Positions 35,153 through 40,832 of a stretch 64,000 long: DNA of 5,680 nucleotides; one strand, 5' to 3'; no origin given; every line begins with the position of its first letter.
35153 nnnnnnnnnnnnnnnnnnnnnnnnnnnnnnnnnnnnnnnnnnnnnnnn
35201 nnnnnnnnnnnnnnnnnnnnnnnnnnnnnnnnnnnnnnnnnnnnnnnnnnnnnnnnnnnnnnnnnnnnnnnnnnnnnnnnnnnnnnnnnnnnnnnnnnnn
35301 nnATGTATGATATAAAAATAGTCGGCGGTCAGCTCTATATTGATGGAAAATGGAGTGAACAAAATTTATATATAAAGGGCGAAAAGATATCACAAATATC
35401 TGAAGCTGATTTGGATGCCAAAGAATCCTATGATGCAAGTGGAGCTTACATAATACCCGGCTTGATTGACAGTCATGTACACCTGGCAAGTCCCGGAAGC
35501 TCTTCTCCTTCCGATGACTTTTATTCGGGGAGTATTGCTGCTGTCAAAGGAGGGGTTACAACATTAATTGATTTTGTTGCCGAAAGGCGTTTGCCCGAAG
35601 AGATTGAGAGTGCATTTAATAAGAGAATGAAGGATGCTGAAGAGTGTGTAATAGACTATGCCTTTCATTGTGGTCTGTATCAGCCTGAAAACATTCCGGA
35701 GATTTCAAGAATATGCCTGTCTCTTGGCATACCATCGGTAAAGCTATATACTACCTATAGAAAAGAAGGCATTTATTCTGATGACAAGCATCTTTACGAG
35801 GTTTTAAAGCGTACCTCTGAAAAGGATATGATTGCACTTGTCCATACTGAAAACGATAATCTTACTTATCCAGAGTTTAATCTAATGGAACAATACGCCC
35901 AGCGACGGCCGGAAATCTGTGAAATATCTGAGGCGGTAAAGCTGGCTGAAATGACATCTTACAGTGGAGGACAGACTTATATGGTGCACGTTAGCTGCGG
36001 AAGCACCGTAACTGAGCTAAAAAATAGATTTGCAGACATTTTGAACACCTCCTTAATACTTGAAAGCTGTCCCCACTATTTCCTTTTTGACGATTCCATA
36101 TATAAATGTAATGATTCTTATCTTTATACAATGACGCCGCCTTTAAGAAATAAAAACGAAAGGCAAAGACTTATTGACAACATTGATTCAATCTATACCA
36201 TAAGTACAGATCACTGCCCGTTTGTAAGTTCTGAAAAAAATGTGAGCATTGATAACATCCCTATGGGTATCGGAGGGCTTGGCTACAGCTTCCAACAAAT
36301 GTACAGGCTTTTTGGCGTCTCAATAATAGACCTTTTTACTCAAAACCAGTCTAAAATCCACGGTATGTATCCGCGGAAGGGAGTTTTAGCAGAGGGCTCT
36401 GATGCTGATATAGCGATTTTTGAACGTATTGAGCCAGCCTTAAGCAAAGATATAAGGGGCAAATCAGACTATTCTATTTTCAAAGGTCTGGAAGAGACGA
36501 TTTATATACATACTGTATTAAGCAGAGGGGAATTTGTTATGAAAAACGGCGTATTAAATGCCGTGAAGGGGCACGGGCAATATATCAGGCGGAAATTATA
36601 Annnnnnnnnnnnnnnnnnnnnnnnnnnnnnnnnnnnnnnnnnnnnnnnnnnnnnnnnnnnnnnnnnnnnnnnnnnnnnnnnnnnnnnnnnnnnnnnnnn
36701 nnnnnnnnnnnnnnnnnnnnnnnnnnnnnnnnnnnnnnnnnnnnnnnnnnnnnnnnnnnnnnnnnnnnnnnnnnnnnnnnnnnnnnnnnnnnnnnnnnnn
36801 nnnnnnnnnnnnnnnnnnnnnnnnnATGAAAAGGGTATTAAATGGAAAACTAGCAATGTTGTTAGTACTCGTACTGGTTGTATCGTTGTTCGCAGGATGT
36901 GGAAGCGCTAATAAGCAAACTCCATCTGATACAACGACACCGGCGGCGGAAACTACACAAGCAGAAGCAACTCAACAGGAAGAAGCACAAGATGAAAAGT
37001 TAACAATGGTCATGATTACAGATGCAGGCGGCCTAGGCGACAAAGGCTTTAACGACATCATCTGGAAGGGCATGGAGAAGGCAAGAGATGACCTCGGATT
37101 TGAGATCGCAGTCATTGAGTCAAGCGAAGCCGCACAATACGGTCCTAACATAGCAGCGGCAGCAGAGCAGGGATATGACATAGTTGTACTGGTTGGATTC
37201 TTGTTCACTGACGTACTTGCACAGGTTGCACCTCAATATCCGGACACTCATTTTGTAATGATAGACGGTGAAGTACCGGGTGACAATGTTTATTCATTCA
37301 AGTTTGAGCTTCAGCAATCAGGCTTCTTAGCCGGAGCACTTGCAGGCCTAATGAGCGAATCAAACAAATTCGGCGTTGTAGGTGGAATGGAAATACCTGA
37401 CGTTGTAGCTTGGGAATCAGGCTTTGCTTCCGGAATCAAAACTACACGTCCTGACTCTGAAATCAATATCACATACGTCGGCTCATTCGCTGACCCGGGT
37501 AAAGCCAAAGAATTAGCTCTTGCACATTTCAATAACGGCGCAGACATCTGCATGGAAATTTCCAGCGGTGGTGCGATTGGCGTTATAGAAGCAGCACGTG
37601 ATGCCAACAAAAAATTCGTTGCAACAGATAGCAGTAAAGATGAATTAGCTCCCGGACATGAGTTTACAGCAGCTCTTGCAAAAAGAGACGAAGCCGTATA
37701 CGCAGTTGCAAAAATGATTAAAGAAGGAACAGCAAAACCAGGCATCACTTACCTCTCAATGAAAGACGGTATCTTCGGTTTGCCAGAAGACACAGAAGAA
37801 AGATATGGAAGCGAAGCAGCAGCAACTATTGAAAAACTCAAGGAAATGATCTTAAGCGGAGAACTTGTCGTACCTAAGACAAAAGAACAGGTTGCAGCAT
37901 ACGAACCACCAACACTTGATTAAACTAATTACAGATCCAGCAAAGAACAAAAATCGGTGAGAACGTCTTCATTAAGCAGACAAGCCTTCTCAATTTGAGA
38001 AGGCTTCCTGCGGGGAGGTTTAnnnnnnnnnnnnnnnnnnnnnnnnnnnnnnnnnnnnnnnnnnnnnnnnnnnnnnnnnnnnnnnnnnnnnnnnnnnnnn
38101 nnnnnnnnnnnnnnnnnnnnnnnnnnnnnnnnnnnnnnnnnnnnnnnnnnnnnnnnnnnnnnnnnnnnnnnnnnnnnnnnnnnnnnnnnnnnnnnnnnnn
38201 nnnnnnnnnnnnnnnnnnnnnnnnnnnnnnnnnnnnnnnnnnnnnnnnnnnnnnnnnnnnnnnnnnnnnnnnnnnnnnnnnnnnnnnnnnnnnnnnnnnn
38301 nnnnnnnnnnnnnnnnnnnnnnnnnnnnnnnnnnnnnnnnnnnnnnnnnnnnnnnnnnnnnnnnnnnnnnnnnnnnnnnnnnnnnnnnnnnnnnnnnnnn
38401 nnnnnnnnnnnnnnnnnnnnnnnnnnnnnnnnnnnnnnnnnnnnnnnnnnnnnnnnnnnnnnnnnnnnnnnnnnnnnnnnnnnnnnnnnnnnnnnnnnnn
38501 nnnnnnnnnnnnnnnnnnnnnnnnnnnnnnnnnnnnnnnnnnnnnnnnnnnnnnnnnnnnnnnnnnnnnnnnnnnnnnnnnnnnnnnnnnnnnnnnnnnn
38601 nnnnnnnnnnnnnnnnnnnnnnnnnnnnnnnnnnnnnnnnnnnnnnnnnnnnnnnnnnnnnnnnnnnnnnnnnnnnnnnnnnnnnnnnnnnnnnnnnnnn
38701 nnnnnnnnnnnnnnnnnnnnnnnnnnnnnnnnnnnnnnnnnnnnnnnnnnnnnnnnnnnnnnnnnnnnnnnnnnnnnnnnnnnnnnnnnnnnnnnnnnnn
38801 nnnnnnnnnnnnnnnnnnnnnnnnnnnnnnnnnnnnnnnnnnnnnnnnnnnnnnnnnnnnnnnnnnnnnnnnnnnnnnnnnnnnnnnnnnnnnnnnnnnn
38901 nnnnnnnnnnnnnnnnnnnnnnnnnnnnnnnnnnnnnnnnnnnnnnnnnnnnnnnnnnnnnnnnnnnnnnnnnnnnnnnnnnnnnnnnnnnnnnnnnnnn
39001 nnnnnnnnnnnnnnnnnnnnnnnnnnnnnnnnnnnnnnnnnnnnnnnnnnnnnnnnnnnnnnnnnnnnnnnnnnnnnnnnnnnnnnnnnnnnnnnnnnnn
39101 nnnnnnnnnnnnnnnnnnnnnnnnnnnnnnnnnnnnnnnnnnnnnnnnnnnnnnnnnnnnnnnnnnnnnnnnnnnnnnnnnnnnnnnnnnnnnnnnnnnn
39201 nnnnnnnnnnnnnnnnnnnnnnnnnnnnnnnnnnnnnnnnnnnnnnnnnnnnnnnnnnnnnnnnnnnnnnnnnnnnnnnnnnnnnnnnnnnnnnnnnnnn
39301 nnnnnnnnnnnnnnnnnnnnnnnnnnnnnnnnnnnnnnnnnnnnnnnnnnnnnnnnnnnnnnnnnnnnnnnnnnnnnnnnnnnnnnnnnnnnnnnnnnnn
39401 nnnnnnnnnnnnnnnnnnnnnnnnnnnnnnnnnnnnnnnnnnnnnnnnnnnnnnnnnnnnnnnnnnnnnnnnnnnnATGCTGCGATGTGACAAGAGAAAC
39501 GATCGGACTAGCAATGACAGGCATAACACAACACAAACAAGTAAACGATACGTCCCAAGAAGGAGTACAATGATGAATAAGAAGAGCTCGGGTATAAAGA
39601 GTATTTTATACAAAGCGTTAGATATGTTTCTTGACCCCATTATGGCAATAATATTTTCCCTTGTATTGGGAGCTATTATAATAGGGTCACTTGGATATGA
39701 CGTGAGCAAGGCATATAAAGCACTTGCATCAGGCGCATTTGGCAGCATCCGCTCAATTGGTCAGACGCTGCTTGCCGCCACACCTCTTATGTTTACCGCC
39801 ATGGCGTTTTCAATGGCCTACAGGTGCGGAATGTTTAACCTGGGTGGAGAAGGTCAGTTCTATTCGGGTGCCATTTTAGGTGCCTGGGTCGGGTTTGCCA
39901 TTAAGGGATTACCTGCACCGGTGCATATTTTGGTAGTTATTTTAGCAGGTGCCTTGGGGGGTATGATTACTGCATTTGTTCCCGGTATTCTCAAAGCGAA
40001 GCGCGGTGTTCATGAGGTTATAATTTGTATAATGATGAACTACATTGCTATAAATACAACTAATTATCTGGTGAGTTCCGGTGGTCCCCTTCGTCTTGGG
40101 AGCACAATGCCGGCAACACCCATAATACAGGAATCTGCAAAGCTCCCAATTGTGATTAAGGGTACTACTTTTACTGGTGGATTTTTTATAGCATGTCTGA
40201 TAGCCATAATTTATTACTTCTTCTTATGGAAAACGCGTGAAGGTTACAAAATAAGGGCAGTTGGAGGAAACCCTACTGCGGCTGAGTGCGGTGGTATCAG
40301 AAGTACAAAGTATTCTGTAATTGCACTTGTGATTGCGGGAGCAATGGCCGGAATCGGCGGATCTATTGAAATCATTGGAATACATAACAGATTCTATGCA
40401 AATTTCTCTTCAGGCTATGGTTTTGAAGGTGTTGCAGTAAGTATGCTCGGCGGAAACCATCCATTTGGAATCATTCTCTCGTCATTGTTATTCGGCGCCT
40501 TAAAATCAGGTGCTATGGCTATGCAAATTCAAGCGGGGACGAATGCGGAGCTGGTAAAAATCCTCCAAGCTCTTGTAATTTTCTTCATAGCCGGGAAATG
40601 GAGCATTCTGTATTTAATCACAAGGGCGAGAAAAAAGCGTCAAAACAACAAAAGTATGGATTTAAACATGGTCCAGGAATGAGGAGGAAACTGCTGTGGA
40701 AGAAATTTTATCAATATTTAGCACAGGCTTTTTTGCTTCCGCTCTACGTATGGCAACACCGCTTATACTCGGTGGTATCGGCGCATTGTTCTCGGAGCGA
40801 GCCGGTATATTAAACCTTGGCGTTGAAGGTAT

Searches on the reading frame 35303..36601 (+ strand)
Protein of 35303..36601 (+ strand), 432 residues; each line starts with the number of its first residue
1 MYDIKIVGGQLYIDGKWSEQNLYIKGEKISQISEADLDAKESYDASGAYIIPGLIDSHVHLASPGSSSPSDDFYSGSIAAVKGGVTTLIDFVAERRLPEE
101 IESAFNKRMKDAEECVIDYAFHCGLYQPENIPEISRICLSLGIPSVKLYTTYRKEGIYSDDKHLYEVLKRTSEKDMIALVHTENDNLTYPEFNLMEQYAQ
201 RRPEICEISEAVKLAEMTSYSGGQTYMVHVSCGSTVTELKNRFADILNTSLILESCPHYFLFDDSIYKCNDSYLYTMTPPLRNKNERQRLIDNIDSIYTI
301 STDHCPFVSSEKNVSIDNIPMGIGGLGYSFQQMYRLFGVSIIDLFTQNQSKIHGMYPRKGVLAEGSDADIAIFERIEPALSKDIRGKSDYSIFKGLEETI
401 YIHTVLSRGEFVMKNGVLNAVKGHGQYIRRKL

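Call 6: search_protein_families(library=pfam, proteins=[window:35303-36601:+])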
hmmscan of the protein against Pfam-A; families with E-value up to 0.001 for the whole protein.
window:35303-36601:+ (432 aa): 2 families
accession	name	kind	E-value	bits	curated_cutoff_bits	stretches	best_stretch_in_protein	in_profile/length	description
PF01979.26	Amidohydro_1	-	2.9e-17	63.4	25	1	49-412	1-345/345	Amidohydrolase family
PF07969.17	Amidohydro_3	-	8.7e-11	42.4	29.7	1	43-80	3-43/472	Amidohydrolase family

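Call 7: search_protein_families(library=ncbifam, proteins=[window:35303-36601:+], max_evalue=1e-20)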
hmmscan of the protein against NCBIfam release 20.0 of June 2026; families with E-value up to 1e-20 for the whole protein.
window:35303-36601:+ (432 aa): 19 families
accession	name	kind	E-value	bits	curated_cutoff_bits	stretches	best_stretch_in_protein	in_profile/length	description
TIGR02033.1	D-hydantoinase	equivalog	1.8e-72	244.7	393.25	1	6-430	3-454/454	dihydropyrimidinase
NF009941.0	PRK13404.1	subfamily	6e-58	196.6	647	1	2-431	4-462/478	dihydropyrimidinase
NF002668.0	PRK02382.1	equivalog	5e-51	173.8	452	1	17-430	13-428/436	dihydroorotase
TIGR03178.1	allantoinase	equivalog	4.7e-50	170.7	357.85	1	6-429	4-440/441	allantoinase AllB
NF004839.0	PRK06189.1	equivalog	2.6e-48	164.8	631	1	1-430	2-447/451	allantoinase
TIGR00857.1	pyrC_multi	subfamily_domain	1.1e-44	153.1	279.05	1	16-415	2-411/412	dihydroorotase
NF058539.1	ergo_uti2_ErtD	equivalog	1.1e-43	149.8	650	1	5-430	4-447/449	hydantoin-5-propionate amidohydrolase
NF006837.0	PRK09357.1-2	equivalog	4.7e-40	137.4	575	1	8-395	7-404/428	dihydroorotase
NF006559.0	PRK09060.1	equivalog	6.1e-40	136.8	482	1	2-426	5-434/444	dihydroorotase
NF003271.0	PRK04250.1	equivalog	6.3e-37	127.2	405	1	6-424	5-398/407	dihydroorotase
NF005751.0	PRK07575.1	equivalog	3.1e-36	124.8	529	1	13-423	15-431/440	dihydroorotase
NF058538.1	ergo_util_ErtD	equivalog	3.2e-35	121.8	600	1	15-429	14-445/446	hydantoin-5-propionate amidohydrolase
NF006688.0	PRK09236.1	equivalog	2.6e-34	118.8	535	1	4-421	4-434/444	dihydroorotase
NF005960.0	PRK08044.1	equivalog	1.3e-31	109.8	688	1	7-429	8-449/453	allantoinase AllB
NF006839.0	PRK09357.1-4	equivalog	1.5e-31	109.5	576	1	20-414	20-421/422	dihydroorotase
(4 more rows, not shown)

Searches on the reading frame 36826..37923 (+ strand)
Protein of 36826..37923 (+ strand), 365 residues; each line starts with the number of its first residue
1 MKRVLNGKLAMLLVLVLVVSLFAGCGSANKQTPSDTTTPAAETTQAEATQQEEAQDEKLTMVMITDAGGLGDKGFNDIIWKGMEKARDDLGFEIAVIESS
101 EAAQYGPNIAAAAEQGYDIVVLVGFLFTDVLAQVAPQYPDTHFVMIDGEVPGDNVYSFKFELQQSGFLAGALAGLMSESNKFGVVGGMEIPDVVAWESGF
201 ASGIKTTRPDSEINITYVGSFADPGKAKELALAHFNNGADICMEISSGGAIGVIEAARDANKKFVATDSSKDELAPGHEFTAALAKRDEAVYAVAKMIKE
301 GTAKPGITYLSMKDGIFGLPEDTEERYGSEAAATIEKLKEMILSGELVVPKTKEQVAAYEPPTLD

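Call 6: search_protein_families(library=pfam, proteins=[window:36826-37923:+])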
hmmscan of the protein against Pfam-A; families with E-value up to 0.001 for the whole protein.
window:36826-37923:+ (365 aa): 2 families
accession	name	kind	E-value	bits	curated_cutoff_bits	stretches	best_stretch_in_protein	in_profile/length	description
PF02608.20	Bmp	-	2.7e-62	210.9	24.1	1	61-353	3-301/301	ABC transporter substrate-binding protein PnrA-like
PF13407.12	Peripla_BP_4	-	1.4e-09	38.4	35.1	1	72-272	10-221/258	Periplasmic binding protein domain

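Call 7: search_protein_families(library=ncbifam, proteins=[window:36826-37923:+], max_evalue=1e-20)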
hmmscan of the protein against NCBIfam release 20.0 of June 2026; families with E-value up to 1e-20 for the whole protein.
window:36826-37923:+ (365 aa): 0 families

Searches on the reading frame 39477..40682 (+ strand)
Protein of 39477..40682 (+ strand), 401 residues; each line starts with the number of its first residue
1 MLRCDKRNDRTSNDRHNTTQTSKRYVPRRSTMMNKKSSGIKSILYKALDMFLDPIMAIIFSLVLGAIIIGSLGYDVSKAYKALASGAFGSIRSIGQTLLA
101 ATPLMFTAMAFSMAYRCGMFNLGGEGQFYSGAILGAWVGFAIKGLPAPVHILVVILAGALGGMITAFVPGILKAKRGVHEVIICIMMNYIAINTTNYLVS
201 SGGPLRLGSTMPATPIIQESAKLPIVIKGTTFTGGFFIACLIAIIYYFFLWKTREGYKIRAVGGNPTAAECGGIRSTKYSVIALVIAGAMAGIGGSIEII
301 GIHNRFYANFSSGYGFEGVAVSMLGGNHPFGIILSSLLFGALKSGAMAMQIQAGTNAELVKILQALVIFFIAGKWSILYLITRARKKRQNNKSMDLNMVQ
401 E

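Call 6: search_protein_families(library=pfam, proteins=[window:39477-40682:+])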
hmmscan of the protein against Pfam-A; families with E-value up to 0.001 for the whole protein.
window:39477-40682:+ (401 aa): 1 family
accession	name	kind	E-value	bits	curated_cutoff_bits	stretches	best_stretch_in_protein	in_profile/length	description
PF02653.21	BPD_transp_2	-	6e-40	137.5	26.8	1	94-371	2-268/269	Branched-chain amino acid transport system / permease component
